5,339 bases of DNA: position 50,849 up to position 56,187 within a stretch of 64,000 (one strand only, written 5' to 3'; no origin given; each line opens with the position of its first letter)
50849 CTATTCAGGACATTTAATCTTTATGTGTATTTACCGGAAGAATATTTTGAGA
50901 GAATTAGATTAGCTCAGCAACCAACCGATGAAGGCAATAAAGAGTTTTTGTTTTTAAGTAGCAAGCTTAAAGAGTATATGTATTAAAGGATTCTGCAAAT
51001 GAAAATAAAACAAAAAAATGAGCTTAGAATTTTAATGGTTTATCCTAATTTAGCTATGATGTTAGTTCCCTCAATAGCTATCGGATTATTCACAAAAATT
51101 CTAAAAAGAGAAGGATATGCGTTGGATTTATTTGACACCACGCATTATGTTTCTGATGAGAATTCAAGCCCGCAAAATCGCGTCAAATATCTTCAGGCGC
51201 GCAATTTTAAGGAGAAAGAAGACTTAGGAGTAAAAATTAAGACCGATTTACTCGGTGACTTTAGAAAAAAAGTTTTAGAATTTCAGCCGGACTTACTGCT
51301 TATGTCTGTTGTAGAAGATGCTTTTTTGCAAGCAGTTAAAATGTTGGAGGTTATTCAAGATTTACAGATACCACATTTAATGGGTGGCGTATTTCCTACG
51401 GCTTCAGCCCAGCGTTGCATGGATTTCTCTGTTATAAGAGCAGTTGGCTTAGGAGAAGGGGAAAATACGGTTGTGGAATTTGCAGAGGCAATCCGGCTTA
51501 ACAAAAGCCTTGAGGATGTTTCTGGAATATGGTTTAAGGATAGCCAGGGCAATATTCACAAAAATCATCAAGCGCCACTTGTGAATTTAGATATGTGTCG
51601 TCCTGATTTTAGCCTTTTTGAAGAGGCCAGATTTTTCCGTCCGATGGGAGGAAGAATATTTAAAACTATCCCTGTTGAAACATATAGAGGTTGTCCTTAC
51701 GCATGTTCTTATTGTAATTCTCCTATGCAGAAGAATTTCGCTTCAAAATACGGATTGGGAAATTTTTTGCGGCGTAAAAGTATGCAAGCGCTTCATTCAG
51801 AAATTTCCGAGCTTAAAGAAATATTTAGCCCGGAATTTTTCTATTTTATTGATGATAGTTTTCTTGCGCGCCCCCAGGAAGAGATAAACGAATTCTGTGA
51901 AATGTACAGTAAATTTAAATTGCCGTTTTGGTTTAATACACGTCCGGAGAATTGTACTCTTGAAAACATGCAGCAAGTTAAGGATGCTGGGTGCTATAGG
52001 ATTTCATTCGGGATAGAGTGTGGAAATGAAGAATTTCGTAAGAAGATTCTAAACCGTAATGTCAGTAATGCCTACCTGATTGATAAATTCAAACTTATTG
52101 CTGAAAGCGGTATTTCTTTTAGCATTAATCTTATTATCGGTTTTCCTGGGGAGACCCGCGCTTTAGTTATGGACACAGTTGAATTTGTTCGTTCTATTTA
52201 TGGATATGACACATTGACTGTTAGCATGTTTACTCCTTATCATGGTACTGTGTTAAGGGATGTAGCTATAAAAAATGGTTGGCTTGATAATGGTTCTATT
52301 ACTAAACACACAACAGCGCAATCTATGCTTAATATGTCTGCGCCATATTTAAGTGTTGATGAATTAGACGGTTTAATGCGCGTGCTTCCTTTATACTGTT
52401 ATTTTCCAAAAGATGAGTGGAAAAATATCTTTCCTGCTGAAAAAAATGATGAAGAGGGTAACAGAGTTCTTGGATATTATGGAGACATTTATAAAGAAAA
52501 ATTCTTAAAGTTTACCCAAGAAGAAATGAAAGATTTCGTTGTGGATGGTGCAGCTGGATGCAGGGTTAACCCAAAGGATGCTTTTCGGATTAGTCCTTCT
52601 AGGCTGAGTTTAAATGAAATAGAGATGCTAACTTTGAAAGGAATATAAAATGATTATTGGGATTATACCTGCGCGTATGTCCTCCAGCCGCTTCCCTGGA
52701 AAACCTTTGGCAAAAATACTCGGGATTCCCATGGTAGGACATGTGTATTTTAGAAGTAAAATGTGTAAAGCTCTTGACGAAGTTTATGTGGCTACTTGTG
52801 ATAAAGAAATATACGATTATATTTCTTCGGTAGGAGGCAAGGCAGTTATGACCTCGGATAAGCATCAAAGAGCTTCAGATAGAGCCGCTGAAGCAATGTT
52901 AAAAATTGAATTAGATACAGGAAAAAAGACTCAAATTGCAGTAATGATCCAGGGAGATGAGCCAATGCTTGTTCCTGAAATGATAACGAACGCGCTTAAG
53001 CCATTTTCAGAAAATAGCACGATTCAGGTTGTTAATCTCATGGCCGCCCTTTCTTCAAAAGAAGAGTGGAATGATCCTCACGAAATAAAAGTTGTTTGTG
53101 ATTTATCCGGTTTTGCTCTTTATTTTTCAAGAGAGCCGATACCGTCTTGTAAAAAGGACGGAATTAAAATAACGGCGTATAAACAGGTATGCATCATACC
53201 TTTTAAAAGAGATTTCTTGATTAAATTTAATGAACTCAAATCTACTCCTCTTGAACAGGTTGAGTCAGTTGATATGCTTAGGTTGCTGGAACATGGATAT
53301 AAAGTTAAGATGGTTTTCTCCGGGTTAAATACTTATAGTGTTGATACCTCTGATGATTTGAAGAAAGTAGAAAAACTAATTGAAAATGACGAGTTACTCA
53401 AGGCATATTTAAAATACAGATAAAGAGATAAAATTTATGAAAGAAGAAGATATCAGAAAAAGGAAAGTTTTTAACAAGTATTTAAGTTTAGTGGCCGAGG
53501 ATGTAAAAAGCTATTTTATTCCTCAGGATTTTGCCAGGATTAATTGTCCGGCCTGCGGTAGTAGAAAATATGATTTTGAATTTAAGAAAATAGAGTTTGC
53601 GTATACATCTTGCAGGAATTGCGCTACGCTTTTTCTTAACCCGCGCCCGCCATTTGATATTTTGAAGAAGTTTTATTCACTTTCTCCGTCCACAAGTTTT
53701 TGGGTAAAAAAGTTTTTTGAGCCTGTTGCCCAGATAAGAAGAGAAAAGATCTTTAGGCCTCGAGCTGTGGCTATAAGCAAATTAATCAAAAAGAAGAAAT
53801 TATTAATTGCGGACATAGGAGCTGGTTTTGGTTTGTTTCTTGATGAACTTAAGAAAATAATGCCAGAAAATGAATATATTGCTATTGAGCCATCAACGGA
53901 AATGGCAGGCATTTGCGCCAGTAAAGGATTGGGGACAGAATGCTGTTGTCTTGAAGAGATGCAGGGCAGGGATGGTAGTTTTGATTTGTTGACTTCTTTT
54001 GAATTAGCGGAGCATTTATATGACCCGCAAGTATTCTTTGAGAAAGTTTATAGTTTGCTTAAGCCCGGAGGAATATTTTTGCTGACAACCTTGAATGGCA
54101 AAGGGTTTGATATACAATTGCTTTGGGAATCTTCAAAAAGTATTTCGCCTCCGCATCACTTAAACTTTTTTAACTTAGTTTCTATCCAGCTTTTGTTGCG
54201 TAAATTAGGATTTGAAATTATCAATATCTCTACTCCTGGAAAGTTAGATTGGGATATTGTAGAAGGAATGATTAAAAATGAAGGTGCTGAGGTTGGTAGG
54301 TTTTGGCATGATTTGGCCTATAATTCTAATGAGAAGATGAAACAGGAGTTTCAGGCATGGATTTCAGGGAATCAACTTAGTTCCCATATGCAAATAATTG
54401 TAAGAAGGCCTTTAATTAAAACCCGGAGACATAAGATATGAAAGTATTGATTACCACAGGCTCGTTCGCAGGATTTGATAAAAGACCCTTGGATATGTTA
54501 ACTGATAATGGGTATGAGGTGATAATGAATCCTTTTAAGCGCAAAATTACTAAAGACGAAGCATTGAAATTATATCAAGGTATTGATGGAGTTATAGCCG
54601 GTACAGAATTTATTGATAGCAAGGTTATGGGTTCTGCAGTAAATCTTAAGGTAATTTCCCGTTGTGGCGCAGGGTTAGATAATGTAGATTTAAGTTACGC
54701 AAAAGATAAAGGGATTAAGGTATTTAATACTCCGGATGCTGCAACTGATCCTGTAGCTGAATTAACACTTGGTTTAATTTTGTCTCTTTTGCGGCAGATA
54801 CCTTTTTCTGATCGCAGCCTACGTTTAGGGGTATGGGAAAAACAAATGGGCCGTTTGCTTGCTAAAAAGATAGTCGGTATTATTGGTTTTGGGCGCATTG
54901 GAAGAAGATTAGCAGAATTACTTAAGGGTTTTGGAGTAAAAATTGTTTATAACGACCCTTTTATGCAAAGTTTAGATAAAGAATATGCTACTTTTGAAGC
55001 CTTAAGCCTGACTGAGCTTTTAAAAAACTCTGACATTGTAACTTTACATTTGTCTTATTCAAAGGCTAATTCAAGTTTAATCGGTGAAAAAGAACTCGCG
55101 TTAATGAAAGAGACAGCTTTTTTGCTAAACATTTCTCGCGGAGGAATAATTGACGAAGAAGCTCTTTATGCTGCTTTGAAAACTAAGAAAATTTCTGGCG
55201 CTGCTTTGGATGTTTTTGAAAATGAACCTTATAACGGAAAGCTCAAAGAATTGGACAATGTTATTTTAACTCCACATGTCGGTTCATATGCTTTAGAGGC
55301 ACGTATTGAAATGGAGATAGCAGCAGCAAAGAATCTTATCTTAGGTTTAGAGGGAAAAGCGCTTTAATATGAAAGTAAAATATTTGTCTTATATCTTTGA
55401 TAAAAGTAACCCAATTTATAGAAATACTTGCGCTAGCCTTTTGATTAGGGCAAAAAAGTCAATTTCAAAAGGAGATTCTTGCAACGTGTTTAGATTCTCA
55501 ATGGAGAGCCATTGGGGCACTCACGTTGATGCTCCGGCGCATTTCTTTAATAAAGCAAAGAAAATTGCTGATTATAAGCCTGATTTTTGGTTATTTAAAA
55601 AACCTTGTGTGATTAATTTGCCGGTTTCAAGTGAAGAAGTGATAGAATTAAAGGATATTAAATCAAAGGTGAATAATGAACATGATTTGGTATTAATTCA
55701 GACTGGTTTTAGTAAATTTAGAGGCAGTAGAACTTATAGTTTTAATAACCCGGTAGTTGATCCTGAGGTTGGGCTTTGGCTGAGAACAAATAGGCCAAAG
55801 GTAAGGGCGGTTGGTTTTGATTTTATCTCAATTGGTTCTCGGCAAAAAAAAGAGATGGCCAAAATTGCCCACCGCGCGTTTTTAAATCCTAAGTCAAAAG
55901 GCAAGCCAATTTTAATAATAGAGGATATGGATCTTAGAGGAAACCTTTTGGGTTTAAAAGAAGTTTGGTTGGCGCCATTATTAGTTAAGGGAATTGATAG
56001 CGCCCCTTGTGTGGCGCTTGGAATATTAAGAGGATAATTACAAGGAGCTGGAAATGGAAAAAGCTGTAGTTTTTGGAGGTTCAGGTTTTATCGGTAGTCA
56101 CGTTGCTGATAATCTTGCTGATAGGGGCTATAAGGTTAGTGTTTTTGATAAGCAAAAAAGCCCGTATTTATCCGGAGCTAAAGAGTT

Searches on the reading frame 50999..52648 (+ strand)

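Call 21: search_protein_families(library=pfam, max_evalue=0.000001, proteins=[window:50999-52648:+])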
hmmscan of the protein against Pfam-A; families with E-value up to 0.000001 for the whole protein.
window:50999-52648:+ (549 aa): 1 family
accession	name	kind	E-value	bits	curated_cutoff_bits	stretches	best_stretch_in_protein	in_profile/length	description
PF04055.27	Radical_SAM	-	1.6e-17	64.6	29.5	1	227-397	2-166/166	Radical SAM superfamily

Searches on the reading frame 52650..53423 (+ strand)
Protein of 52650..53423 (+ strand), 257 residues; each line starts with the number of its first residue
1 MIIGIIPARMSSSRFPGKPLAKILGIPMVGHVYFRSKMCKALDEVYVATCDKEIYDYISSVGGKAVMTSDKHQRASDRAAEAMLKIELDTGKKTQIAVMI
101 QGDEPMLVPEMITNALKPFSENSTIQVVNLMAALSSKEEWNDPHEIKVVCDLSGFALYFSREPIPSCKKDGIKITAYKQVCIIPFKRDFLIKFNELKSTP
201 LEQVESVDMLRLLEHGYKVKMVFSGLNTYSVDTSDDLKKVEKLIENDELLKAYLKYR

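Call 21: search_protein_families(library=pfam, max_evalue=0.000001, proteins=[window:52650-53423:+])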
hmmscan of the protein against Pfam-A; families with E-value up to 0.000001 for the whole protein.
window:52650-53423:+ (257 aa): 1 family
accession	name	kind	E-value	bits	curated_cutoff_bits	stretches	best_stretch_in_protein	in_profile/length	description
PF02348.25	CTP_transf_3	-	3.4e-45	155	22.6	1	3-217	1-215/217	Cytidylyltransferase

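Call 59: search_protein_families(library=ncbifam, max_evalue=1e-10, proteins=[window:52650-53423:+])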
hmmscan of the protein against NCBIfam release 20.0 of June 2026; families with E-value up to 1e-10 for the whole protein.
window:52650-53423:+ (257 aa): 5 families
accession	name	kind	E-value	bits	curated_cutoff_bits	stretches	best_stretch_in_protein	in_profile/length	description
NF009905.0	PRK13368.1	subfamily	2.2e-90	302.3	255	1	2-248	3-242/243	3-deoxy-manno-octulosonate cytidylyltransferase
NF003952.0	PRK05450.1-5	subfamily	1e-80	270.5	193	1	2-247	3-248/250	3-deoxy-manno-octulosonate cytidylyltransferase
NF003950.0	PRK05450.1-3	subfamily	5.6e-60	202.7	234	1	3-247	4-245/248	3-deoxy-manno-octulosonate cytidylyltransferase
NF003948.0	PRK05450.1-1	equivalog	2.9e-52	177.3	281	1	3-246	7-245/248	3-deoxy-manno-octulosonate cytidylyltransferase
TIGR00466.1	kdsB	equivalog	4.6e-43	147.3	155.2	1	5-238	6-241/241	3-deoxy-manno-octulosonate cytidylyltransferase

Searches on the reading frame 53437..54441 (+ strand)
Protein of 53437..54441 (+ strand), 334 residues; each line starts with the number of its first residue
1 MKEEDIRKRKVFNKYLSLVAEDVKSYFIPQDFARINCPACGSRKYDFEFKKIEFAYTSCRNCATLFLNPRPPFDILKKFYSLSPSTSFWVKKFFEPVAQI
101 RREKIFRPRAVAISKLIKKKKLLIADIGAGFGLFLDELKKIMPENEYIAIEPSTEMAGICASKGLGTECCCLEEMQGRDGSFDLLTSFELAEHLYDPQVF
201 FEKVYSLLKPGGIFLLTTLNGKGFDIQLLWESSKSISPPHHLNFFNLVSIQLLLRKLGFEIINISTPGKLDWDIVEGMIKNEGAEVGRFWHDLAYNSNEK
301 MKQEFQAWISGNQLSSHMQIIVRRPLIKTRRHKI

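Call 21: search_protein_families(library=pfam, max_evalue=0.000001, proteins=[window:53437-54441:+])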
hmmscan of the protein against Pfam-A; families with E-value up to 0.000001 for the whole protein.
window:53437-54441:+ (334 aa): 5 families
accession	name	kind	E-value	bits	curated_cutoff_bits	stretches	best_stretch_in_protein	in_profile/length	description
PF13489.12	Methyltransf_23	-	4.6e-18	65.9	27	1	102-262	6-162/164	Methyltransferase domain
PF08241.18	Methyltransf_11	-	4.5e-14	53.3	21.2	1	126-215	2-94/95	Methyltransferase domain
PF08242.18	Methyltransf_12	-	2.8e-11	44.5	30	1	126-214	2-98/98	Methyltransferase domain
PF13649.12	Methyltransf_25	-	6e-11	43.3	27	1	124-212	1-97/97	Methyltransferase domain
PF13847.12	Methyltransf_31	-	4.4e-07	30.1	27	0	120-220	3-113/145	Methyltransferase domain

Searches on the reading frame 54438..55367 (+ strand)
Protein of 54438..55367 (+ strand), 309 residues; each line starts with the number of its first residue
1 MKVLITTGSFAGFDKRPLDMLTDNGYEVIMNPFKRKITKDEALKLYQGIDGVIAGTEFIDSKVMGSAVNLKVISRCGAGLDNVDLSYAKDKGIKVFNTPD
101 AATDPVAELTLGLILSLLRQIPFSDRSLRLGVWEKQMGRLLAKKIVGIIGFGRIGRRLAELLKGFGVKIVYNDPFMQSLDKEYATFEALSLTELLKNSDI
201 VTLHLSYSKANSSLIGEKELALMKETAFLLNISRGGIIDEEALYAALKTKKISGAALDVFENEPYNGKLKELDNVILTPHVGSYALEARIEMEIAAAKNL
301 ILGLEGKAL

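Call 21: search_protein_families(library=pfam, max_evalue=0.000001, proteins=[window:54438-55367:+])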
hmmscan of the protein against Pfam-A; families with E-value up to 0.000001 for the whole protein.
window:54438-55367:+ (309 aa): 2 families
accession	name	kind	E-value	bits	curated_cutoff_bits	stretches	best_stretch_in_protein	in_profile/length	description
PF02826.25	2-Hacid_dh_C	-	2.6e-56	190.3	25.1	1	111-282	1-178/178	D-isomer specific 2-hydroxyacid dehydrogenase, NAD binding domain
PF00389.36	2-Hacid_dh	-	9.6e-25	87.3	24.6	1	18-307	12-127/134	D-isomer specific 2-hydroxyacid dehydrogenase, catalytic domain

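Call 59: search_protein_families(library=ncbifam, max_evalue=1e-10, proteins=[window:54438-55367:+])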
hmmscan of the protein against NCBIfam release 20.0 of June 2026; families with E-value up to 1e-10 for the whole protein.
window:54438-55367:+ (309 aa): 21 families
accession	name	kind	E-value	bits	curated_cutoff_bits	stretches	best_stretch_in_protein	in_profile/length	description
TIGR01327.1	PGDH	equivalog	4.4e-74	250.1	454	1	33-307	25-304/525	phosphoglycerate dehydrogenase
NF009714.1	PRK13243.1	equivalog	3e-67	227.3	455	1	24-306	21-315/332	glyoxylate reductase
NF008759.0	PRK11790.1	equivalog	5.6e-59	199.9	404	1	15-300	22-313/410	phosphoglycerate dehydrogenase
NF006263.0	PRK08410.1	equivalog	9.4e-51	173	389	1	38-291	32-294/311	D-2-hydroxyacid dehydrogenase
NF011938.0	PRK15409.1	equivalog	4.6e-47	160.6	492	1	38-307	35-312/324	glyoxylate/hydroxypyruvate reductase GhrB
NF005069.0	PRK06487.1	equivalog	9e-46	156.4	448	1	38-300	38-307/320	2-hydroxyacid dehydrogenase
NF000492.1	vanH_gen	exception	5.3e-38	130.8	540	1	68-280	65-287/312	D-lactate dehydrogenase VanH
NF005387.0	PRK06932.1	equivalog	3.9e-37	127.9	492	1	40-288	36-293/314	2-hydroxyacid dehydrogenase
NF001309.0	PRK00257.1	equivalog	1.4e-35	123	434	1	64-290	55-264/379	4-phosphoerythronate dehydrogenase PdxB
NF005750.0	PRK07574.1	equivalog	6.7e-34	117.6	329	1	61-293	106-346/386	NAD-dependent formate dehydrogenase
NF041369.1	Dhydh_Halo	equivalog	9e-34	117.1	400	1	71-285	57-276/305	D-2-hydroxyacid dehydrogenase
NF006374.0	PRK08605.1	subfamily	1.3e-33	116.5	356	1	34-264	32-267/332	D-lactate dehydrogenase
NF005027.0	PRK06436.1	equivalog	1.4e-32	113.1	261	1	35-301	18-277/303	2-hydroxyacid dehydrogenase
NF000371.1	vanH_Agroup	exception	5.7e-31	107.9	700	1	69-281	71-293/322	VanH-A/VanH-Pt family D-lactate dehydrogenase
NF000004.1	vanH-D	exception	2.5e-29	102.4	550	1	69-263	72-261/323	D-lactate dehydrogenase VanH-D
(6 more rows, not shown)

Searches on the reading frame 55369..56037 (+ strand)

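Call 21: search_protein_families(library=pfam, max_evalue=0.000001, proteins=[window:55369-56037:+])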
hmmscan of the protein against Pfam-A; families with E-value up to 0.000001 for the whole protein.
window:55369-56037:+ (222 aa): 1 family
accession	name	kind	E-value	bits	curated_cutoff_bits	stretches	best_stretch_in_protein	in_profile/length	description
PF04199.19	Cyclase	-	3.3e-21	76.4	23.1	1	6-155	3-140/142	Putative cyclase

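Call 59: search_protein_families(library=ncbifam, max_evalue=1e-10, proteins=[window:55369-56037:+])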
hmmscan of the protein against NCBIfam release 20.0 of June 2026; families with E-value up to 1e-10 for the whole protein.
window:55369-56037:+ (222 aa): 1 family
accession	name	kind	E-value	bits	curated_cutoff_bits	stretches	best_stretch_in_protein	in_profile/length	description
TIGR03035.1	trp_arylform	equivalog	2.7e-15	56.9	223.05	1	29-215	27-200/206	arylformamidase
